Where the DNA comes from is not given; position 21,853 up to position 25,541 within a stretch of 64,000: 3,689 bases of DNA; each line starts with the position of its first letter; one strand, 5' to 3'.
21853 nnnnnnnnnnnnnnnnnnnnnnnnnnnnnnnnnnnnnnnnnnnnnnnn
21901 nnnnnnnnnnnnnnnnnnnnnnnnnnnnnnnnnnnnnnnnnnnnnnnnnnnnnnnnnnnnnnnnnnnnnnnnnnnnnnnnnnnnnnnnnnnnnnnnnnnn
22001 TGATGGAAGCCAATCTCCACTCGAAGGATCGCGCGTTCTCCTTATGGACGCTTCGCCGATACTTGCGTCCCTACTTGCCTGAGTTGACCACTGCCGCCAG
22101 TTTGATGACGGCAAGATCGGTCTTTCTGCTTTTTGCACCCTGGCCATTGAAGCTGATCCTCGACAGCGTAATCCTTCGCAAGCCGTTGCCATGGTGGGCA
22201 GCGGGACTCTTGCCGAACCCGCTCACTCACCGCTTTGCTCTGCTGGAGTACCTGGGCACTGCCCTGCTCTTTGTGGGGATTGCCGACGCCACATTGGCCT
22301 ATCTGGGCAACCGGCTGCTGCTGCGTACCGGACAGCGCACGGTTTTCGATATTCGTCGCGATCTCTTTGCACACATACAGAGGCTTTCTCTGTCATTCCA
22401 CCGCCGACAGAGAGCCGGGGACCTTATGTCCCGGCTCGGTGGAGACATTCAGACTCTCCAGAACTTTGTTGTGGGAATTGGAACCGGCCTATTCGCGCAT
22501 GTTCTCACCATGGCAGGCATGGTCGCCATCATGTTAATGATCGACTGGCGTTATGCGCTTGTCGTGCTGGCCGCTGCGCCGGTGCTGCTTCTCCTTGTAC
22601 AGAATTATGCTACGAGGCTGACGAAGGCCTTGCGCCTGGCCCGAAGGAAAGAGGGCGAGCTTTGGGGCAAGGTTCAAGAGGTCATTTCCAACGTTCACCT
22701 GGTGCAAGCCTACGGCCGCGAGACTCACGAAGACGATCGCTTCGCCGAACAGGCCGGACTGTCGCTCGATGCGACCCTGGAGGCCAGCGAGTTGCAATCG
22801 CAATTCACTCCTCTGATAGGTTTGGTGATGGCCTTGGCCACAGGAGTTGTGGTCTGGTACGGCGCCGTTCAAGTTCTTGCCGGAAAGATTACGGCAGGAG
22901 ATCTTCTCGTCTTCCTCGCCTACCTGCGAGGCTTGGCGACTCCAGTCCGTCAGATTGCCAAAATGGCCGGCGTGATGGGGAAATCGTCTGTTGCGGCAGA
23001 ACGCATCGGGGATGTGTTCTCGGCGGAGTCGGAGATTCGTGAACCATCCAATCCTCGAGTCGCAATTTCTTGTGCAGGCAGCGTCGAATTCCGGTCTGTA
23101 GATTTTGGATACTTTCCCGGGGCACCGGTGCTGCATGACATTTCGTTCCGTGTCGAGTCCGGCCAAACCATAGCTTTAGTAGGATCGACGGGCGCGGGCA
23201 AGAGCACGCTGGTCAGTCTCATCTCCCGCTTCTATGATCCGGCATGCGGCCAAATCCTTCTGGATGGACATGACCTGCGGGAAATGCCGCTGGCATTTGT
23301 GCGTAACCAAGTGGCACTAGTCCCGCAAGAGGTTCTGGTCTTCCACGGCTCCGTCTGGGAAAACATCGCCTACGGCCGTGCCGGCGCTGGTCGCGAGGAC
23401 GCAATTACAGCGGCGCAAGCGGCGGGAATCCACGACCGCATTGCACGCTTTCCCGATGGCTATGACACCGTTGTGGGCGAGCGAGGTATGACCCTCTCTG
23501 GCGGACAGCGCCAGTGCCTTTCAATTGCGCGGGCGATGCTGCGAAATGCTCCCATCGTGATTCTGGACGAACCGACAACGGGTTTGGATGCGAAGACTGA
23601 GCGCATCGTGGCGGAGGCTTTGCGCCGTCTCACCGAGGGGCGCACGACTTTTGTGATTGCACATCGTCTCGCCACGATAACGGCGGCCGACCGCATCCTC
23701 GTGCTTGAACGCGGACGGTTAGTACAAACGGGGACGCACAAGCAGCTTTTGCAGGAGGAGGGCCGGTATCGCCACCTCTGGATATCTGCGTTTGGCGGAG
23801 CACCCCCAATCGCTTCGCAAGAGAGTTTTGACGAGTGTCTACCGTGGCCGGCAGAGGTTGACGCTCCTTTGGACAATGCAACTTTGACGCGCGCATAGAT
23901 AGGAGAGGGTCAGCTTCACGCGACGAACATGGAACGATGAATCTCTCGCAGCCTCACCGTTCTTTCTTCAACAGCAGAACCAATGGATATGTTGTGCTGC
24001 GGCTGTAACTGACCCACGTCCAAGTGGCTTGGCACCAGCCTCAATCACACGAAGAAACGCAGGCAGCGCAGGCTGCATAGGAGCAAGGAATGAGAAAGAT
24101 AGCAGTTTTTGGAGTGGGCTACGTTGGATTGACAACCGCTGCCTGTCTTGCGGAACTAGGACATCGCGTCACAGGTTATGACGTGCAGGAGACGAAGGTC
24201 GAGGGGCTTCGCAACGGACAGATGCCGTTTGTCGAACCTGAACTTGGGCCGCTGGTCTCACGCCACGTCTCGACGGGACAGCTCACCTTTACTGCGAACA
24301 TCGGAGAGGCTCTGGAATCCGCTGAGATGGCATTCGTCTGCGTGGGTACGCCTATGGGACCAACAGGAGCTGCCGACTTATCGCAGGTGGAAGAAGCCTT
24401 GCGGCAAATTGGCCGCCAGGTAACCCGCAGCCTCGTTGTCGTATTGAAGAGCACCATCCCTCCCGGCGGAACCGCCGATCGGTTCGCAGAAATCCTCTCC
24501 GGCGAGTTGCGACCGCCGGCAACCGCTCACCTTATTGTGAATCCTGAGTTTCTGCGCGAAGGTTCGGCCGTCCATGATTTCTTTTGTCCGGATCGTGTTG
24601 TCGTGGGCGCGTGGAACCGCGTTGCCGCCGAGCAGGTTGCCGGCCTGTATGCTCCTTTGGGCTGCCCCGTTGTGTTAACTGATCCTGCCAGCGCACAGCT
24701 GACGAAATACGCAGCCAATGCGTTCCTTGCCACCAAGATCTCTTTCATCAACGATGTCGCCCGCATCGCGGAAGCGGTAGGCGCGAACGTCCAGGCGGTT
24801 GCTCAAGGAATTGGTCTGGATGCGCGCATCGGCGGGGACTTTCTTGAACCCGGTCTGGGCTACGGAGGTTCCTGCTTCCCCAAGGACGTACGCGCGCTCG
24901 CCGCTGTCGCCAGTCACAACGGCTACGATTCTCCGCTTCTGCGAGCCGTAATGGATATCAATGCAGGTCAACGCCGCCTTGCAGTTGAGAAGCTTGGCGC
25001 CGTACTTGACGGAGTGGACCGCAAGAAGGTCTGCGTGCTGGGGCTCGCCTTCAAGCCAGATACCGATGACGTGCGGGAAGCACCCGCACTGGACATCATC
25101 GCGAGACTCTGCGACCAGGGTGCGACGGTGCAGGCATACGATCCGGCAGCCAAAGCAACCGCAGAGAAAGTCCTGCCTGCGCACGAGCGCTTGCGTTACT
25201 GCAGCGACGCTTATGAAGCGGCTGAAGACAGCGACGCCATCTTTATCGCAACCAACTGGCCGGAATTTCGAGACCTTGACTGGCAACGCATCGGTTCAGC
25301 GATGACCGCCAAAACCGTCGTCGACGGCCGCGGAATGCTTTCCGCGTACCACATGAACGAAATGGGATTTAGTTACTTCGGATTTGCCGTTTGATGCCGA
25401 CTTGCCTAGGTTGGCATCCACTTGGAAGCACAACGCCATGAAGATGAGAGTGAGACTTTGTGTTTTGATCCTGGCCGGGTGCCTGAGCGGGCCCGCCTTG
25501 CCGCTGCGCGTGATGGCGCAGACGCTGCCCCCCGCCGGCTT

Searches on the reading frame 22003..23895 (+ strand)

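Call 16: search_protein_families(library=pfam, proteins=[window:22003-23895:+], max_evalue=0.0001)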
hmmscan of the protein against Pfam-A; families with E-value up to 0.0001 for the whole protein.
window:22003-23895:+ (631 aa): 4 families
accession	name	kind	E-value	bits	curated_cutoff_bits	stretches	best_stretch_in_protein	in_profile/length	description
PF00664.28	ABC_membrane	-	1.5e-44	153.2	28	1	64-314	37-273/274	ABC transporter transmembrane region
PF00005.33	ABC_tran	-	9.8e-34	117.3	25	1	377-526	1-137/137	ABC transporter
PF02463.25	SMC_N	-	3.1e-08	33.8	40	1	497-567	136-210/220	RecF/RecN/SMC N terminal domain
PF13304.12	AAA_21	-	3.6e-06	27.7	27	0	498-552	238-295/304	AAA domain, putative AbiEii toxin, Type IV TA system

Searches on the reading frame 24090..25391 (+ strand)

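Call 16: search_protein_families(library=pfam, proteins=[window:24090-25391:+], max_evalue=0.0001)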
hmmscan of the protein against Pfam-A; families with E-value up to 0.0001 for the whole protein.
window:24090-25391:+ (434 aa): 5 families
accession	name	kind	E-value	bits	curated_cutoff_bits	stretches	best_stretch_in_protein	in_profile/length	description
PF03721.20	UDPG_MGDP_dh_N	-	2.6e-55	187.3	27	1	3-180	2-181/187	UDP-glucose/GDP-mannose dehydrogenase family, NAD binding domain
PF00984.24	UDPG_MGDP_dh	-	3.7e-35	120.3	25.4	1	201-292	2-93/94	UDP-glucose/GDP-mannose dehydrogenase family, central domain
PF03720.21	UDPG_MGDP_dh_C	-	2.6e-34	118.1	30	1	316-418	2-102/103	UDP-glucose/GDP-mannose dehydrogenase family, UDP binding domain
PF03446.21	NAD_binding_2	-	3.5e-06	27.5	21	0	3-131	1-103/161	NAD binding domain of 6-phosphogluconate dehydrogenase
PF03807.23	F420_oxidored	-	1.9e-05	25.6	21.6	0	357-412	33-90/94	NADP oxidoreductase coenzyme F420-dependent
